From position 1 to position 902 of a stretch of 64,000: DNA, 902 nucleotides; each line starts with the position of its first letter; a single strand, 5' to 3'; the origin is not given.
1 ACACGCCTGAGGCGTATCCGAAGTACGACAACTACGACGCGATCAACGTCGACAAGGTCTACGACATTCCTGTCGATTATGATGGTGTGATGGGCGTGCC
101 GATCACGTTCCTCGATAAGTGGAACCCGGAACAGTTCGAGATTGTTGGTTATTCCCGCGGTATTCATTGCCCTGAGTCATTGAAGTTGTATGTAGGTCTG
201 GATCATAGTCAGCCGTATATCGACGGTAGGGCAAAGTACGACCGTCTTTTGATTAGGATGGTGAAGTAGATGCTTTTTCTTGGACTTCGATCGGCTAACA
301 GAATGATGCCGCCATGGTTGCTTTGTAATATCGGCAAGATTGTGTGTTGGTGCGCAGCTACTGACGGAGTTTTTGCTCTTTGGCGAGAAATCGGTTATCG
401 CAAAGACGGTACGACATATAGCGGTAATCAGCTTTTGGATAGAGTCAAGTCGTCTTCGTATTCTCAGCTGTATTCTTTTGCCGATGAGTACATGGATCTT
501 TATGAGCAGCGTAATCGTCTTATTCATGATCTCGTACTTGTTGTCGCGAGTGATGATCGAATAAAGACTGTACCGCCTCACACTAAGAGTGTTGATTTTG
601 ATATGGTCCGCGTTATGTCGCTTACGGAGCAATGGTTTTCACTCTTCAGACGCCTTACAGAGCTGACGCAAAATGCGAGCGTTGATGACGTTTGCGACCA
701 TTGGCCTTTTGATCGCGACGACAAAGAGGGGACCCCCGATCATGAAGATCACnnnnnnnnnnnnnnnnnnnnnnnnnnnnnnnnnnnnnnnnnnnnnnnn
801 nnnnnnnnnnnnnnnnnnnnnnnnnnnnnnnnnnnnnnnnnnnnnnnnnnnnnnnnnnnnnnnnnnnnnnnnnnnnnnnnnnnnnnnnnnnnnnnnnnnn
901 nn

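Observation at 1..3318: Mosaic defence islet with two sharply low-GC insertions fused in-frame to high-GC neighbours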

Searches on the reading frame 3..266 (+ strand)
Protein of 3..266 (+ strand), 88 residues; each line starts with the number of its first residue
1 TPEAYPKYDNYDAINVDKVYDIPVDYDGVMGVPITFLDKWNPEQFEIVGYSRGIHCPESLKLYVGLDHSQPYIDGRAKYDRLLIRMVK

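Call 7: search_protein_families(library=pfam, max_evalue=0.1, proteins=[window:3-266:+])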
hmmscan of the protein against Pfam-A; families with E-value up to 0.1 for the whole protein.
window:3-266:+ (88 aa): 1 family
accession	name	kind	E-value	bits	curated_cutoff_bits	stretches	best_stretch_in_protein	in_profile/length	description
PF13651.11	EcoRI_methylase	-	1.6e-27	97.2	26.4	1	2-85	252-343/345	Adenine-specific methyltransferase EcoRI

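Call 8: search_protein_families(library=padloc, max_evalue=0.1, proteins=[window:3-266:+])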
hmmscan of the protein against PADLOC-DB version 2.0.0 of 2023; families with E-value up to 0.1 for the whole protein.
window:3-266:+ (88 aa): 1 family
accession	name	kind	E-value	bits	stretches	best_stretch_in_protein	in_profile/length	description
PDLC03297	MTase_II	-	7.4e-30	102.5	1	3-86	245-327/332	Type II methyltransferase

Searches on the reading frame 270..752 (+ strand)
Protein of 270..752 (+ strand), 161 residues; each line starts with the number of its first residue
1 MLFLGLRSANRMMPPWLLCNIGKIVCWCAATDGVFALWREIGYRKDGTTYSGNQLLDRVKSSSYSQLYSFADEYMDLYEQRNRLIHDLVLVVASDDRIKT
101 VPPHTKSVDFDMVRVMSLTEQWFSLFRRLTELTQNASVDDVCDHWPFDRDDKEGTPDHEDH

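Call 7: search_protein_families(library=pfam, max_evalue=0.1, proteins=[window:270-752:+])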
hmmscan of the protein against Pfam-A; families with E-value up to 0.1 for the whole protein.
window:270-752:+ (161 aa): 0 families

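Call 8: search_protein_families(library=padloc, max_evalue=0.1, proteins=[window:270-752:+])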
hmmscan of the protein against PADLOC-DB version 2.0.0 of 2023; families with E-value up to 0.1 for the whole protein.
window:270-752:+ (161 aa): 0 families

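Call 18: find_homologous_proteins(query=window:270-752:+, max_evalue=0.01)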
Query window:270-752:+ (161 aa): 1 proteins with E <= 0.01 among 7 candidates.
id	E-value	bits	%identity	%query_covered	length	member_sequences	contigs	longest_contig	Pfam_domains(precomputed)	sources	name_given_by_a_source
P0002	8.4e-108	376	100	100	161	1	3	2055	-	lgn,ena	-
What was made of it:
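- orf161 has no homolog (call 18).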

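Call 23: search_dna_similar(query=window:270-752:+, collection=plasmids, mode=protein, max_evalue=1, max_rows=15)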
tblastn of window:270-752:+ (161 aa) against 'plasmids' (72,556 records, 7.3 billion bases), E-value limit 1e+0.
No match.

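Call 54: find_related_loci(query=window:270-752:+, collection=metagenome_contigs, flank=5000)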
Query window:270-752:+ (161 aa) in metagenome_contigs; peptide patterns used: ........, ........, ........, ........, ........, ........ (x = any residue, [..] = any of these).
70 stretches matched a pattern, but none encodes a relative of the query by tblastn (E <= 1e-3).

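Call 60: predict_structure(protein=window:270-752:+)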
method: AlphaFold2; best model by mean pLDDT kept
length: 161 residues; sequences in the alignment: 1
mean_pLDDT: 42.9   pTM: 0.29
mean pLDDT of the five models: 42.9, 37.1, 36.9, 36.8, 36.2
residues with pLDDT >= 90: 0; 70-90: 0; 50-70: 29; < 50: 132
segments of 3 or more residues with pLDDT < 50: 1-71, 88-109, 128-130, 132-161
pLDDT, mean of each block of 10 residues (from residue 1): 34 35 35 41 42 45 44 53 50 41 44 52 50 44 40 37 38
secondary structure, 60 per line:
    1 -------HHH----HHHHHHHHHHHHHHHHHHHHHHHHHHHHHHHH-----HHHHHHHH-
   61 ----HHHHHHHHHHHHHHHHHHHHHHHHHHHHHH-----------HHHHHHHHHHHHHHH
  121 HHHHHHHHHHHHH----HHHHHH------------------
elements in order: H15-46 H52-59 H65-94 H106-133 H138-143
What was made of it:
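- Tried and rejected: Fold search of orf161: not attempted, because the model was unusable (call 60).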

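Call 75: search_protein_families(library=ncbifam, max_evalue=0.01, proteins=[window:270-752:+])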
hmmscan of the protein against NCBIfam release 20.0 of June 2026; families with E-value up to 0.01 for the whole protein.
window:270-752:+ (161 aa): 0 families

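Call 76: search_protein_families(library=phrogs, max_evalue=0.01, proteins=[window:270-752:+])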
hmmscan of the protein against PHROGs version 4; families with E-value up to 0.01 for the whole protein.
window:270-752:+ (161 aa): 0 families

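Call 101: search_solved_structures(query=window:270-752:+, max_evalue=10)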
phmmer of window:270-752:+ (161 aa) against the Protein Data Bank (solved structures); distinct sequences matched with E-value up to 10: 2.
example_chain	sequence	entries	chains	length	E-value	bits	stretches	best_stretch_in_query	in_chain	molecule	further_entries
8b7x_A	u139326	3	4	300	0.28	14.4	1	81-114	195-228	Siderophore ABC transporter substrate-binding protein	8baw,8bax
4gyo_A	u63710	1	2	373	2.3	11.4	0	74-148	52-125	Response regulator aspartate phosphatase J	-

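Call 102: find_related_loci(query=window:270-752:+, collection=viral_contigs, flank=4000)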
Query window:270-752:+ (161 aa) in viral_contigs; peptide patterns used: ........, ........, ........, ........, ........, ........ (x = any residue, [..] = any of these).
3 stretches matched a pattern, but none encodes a relative of the query by tblastn (E <= 1e-3).

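Call 103: search_dna_similar(query=window:270-752:+, collection=phages, mode=protein, max_evalue=1, max_rows=10)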
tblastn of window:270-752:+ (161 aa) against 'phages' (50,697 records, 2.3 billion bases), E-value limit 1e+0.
No match.
